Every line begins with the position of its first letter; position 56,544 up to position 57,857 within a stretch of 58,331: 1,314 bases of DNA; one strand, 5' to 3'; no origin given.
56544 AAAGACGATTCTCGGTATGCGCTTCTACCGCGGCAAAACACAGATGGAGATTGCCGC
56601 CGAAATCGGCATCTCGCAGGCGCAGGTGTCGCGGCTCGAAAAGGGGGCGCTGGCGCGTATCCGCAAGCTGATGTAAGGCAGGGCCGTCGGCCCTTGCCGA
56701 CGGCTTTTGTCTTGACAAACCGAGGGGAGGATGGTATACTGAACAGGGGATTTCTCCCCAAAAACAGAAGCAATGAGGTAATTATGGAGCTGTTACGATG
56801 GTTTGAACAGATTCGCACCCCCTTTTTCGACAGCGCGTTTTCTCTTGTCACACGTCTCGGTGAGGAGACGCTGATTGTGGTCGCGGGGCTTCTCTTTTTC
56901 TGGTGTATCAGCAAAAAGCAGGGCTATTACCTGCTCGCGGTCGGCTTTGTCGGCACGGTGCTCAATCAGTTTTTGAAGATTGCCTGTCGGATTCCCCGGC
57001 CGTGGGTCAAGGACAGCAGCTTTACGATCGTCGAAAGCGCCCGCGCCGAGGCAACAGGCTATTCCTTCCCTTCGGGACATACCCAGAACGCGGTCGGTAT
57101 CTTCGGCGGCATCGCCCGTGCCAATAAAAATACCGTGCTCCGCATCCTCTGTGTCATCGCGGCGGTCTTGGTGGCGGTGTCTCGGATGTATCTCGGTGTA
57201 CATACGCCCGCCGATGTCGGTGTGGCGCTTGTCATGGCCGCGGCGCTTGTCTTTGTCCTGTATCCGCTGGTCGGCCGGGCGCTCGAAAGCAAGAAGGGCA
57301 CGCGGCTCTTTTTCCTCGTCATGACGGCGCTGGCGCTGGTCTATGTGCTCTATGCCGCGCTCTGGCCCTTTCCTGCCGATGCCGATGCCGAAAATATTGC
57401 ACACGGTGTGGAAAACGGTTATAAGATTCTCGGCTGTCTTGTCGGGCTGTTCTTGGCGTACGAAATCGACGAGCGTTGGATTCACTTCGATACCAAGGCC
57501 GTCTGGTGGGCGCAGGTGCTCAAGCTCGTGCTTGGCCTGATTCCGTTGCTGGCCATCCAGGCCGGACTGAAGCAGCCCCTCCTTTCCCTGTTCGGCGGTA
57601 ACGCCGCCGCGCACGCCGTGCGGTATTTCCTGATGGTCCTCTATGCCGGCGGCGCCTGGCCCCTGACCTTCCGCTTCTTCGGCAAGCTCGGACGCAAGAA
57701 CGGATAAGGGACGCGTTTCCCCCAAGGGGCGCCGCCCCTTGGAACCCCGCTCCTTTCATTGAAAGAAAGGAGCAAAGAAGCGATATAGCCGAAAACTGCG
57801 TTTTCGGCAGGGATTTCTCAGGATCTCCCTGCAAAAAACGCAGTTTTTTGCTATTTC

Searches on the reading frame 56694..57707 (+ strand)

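Call 10: search_protein_families(library=pfam, proteins=[window:56694-57707:+], max_evalue=0.01)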
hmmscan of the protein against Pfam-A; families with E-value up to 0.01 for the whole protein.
window:56694-57707:+ (337 aa): 2 families
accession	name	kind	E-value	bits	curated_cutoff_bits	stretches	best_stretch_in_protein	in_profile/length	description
PF01569.27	PAP2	-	7.2e-20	71.5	27.2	1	79-195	4-127/130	PAP2 superfamily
PF14378.12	PAP2_3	-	2.4e-08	34.5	27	1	61-185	69-187/190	PAP2 superfamily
